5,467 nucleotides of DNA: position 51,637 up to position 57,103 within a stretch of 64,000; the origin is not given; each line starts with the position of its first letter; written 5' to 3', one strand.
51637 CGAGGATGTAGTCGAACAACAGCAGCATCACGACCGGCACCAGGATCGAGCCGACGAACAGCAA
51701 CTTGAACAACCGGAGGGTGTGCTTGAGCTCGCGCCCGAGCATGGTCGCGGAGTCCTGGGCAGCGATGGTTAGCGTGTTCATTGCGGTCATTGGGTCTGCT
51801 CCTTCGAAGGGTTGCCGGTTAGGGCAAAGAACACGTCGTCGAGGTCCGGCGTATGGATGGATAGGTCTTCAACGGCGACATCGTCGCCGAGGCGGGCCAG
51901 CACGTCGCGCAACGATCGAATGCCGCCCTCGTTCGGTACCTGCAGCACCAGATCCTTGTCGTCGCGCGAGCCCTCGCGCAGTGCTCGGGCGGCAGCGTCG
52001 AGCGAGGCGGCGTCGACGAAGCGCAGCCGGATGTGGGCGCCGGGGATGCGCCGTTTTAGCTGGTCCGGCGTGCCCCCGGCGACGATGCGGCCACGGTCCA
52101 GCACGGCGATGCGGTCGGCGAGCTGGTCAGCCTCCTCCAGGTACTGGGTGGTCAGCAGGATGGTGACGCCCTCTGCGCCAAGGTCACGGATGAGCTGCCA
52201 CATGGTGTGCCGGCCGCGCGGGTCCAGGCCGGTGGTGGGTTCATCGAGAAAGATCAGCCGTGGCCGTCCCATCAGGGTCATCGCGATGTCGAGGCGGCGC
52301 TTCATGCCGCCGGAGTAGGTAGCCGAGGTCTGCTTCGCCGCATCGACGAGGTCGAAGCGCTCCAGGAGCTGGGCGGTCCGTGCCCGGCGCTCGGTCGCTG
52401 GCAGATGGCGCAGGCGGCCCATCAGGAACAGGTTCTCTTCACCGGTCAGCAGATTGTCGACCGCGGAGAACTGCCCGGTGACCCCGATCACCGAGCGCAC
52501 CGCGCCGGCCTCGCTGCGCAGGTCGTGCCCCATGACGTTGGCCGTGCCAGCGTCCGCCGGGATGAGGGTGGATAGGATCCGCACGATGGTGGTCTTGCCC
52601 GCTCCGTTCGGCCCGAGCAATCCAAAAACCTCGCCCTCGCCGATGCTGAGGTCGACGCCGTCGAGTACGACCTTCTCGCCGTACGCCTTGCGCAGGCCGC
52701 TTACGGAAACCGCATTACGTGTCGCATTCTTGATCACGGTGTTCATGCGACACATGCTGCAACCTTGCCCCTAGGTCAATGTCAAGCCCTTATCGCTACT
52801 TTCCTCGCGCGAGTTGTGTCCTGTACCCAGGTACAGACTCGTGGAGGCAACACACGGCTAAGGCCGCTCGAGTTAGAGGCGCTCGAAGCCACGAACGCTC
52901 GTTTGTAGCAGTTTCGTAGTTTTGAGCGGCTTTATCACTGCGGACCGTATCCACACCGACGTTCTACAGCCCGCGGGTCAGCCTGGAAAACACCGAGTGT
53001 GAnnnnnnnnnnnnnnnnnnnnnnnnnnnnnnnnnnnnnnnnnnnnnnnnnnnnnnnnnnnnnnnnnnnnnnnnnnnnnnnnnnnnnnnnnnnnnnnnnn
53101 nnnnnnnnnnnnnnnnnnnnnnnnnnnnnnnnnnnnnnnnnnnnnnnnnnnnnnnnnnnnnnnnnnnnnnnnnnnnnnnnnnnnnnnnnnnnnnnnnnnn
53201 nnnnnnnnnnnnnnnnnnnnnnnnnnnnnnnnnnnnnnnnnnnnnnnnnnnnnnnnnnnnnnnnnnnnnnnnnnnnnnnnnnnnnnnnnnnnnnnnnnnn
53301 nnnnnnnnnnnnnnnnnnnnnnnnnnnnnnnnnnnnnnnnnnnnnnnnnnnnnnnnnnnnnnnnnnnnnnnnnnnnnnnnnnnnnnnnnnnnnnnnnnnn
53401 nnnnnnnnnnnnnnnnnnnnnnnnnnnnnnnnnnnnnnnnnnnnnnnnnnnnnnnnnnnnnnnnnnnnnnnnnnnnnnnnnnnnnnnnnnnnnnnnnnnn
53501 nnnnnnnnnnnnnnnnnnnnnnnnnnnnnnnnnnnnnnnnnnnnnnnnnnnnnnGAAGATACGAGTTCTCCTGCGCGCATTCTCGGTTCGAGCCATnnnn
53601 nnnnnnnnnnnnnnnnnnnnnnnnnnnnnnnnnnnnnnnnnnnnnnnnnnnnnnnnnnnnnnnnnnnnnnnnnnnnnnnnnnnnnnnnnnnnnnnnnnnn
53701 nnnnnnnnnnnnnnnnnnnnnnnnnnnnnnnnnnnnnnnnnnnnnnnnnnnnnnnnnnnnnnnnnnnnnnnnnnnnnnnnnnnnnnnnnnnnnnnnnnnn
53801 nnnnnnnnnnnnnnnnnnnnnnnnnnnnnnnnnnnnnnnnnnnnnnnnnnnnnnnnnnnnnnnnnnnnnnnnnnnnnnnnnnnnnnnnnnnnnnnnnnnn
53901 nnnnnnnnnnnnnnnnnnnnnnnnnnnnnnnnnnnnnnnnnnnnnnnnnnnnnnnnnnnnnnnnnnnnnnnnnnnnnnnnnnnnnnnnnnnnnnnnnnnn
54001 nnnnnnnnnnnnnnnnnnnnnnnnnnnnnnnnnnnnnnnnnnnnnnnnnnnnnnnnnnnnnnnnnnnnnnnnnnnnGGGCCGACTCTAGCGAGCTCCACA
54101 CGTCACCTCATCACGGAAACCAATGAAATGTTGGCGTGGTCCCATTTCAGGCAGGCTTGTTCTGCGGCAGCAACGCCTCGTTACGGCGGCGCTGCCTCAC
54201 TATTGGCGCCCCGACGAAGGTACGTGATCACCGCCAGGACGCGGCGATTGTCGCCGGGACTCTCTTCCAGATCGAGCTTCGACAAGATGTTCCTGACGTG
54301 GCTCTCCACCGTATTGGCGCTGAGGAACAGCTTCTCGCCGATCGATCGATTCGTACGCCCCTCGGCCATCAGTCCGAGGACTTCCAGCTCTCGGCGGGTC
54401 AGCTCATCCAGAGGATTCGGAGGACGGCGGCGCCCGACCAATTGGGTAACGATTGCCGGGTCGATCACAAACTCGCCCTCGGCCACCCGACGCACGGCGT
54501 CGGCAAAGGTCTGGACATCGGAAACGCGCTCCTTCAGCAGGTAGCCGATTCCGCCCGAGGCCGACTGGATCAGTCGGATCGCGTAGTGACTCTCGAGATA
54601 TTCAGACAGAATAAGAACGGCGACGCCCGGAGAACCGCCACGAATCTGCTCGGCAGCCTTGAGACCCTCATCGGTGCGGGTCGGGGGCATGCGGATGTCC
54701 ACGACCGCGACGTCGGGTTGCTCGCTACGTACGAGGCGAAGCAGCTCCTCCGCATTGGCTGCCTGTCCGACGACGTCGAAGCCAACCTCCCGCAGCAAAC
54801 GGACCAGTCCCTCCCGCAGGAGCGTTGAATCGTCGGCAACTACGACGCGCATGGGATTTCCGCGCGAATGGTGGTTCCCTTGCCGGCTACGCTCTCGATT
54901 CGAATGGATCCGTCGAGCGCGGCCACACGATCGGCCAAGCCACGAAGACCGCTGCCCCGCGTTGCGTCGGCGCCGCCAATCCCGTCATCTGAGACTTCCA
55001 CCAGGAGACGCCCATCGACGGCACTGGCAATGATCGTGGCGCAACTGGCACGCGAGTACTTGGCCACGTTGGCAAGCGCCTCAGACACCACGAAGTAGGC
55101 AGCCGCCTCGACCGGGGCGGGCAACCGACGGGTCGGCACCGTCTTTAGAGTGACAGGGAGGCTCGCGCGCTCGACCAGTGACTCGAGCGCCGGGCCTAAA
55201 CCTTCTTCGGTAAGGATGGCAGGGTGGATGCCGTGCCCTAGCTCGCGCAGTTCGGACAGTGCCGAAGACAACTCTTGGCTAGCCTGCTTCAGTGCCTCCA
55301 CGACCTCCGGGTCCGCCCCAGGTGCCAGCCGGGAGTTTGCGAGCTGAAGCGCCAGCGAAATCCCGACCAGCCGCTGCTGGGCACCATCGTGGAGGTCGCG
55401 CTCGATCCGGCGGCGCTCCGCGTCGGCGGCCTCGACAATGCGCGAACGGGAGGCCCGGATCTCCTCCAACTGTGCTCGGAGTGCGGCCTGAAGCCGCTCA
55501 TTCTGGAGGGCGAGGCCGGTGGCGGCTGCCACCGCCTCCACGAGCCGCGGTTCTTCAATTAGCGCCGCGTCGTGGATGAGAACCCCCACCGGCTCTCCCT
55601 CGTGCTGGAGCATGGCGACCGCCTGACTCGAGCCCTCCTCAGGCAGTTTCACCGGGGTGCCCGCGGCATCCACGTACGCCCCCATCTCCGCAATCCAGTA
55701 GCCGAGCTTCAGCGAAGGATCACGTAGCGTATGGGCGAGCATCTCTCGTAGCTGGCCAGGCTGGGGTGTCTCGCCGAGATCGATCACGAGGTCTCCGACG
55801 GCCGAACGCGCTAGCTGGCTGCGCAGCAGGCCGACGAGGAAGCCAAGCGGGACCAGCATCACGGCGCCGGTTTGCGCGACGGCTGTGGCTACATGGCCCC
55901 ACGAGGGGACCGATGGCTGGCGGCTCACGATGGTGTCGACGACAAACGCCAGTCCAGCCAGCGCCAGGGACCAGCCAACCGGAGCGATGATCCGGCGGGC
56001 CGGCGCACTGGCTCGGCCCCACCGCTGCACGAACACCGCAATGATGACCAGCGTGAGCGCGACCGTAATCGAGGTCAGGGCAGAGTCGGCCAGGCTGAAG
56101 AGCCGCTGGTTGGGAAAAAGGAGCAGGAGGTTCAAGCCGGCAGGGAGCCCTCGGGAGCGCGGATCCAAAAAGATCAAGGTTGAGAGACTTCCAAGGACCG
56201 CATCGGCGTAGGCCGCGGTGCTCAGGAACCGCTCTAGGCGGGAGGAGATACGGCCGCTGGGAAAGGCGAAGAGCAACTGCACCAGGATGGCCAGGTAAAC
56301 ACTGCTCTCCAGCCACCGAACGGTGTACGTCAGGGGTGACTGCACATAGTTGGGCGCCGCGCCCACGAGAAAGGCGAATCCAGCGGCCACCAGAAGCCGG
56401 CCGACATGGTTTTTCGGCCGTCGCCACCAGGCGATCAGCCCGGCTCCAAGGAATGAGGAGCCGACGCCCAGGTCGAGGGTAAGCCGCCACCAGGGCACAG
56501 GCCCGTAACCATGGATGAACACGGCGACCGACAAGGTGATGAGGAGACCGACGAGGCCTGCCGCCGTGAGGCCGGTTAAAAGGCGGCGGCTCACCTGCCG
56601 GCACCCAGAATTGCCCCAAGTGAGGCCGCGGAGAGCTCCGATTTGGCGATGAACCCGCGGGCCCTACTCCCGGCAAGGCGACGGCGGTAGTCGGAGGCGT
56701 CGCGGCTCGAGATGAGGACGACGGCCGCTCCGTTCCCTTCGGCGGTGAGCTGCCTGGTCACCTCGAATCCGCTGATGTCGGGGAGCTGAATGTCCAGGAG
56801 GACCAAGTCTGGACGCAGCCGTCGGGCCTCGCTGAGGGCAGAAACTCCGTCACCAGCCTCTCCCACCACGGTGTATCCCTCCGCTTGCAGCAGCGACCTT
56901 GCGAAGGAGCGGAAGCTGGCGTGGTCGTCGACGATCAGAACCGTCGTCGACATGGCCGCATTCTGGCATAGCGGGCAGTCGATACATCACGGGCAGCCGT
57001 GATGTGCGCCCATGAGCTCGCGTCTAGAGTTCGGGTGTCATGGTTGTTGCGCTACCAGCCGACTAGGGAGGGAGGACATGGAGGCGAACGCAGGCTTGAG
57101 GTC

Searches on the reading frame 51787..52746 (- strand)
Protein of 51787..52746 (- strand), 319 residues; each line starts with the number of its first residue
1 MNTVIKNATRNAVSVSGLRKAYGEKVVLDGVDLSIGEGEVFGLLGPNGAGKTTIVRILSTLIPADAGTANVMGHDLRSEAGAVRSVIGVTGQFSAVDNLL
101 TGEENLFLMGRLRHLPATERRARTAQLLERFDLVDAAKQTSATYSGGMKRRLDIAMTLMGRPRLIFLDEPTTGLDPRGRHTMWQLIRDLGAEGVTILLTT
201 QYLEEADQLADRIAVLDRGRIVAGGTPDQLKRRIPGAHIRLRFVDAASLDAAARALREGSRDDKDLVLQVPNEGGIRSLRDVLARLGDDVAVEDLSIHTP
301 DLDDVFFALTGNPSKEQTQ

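Call 65: search_protein_families(library=pfam, proteins=[window:51787-52746:-], max_evalue=0.001)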
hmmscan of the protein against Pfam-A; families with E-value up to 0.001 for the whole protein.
window:51787-52746:- (319 aa): 4 families
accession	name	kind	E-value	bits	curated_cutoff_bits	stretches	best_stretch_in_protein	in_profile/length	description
PF00005.33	ABC_tran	-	1.3e-30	107.2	25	1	28-172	1-137/137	ABC transporter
PF13304.12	AAA_21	-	4.2e-11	43.9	27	1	135-201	229-298/304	AAA domain, putative AbiEii toxin, Type IV TA system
PF13732.12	DrrA1-3_C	-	1.6e-05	25.9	27.4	1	225-307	1-78/81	ATP-binding protein DrrA1-3-like, C-terminal domain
PF02702.23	KdpD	-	9.5e-05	22.4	26.1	1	118-214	42-135/210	Osmosensitive K+ channel His kinase sensor domain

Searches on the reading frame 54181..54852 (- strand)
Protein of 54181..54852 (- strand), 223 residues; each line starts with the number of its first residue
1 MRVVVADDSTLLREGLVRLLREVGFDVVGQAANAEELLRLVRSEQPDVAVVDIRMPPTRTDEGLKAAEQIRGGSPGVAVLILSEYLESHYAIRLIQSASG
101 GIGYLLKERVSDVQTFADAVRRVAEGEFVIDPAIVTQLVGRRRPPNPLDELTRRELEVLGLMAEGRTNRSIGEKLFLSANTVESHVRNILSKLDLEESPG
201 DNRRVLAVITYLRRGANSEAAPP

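Call 65: search_protein_families(library=pfam, proteins=[window:54181-54852:-], max_evalue=0.001)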
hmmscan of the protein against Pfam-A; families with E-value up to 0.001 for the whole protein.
window:54181-54852:- (223 aa): 2 families
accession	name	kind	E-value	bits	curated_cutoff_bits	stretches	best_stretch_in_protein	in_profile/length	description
PF00072.30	Response_reg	-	2e-17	63.8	30.2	1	3-108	1-100/111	Response regulator receiver domain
PF00196.25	GerE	-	2.2e-16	59.6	23.5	1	150-195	2-47/57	Bacterial regulatory proteins, luxR family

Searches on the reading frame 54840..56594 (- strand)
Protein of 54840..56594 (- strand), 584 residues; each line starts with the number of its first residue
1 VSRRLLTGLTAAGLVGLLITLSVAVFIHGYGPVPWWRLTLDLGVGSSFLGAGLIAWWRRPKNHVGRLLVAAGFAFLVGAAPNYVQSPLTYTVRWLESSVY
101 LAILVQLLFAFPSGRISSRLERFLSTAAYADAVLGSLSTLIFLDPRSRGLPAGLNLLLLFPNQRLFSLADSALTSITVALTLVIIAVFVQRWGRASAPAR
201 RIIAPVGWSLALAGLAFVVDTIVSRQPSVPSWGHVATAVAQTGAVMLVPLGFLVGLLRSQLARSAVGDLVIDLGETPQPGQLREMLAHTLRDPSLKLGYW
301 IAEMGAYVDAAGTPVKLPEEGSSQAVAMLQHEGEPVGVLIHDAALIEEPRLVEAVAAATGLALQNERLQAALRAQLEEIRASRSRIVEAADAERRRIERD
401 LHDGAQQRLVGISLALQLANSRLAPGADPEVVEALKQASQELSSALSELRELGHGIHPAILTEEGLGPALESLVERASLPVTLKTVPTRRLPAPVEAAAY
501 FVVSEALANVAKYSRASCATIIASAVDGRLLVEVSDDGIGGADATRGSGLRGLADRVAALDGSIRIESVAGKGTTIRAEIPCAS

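Call 65: search_protein_families(library=pfam, proteins=[window:54840-56594:-], max_evalue=0.001)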
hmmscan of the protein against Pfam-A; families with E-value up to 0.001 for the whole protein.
window:54840-56594:- (584 aa): 2 families
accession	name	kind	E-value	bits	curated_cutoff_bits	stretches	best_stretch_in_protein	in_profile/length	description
PF07730.19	HisKA_3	-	2.1e-14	54.2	24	1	393-459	1-66/68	Histidine kinase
PF02518.31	HATPase_c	-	3.4e-08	34.4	26.4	1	498-582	5-109/111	Histidine kinase-, DNA gyrase B-, and HSP90-like ATPase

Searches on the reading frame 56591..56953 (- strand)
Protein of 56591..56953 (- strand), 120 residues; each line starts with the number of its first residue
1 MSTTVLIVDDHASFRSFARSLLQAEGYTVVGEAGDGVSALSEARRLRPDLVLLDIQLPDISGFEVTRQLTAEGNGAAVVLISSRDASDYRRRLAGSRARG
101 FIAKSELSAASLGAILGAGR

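Call 65: search_protein_families(library=pfam, proteins=[window:56591-56953:-], max_evalue=0.001)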
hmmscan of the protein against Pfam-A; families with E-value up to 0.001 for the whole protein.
window:56591-56953:- (120 aa): 1 family
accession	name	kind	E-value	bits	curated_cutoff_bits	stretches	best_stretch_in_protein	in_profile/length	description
PF00072.30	Response_reg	-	1.4e-24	86.9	30.2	1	5-105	1-100/111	Response regulator receiver domain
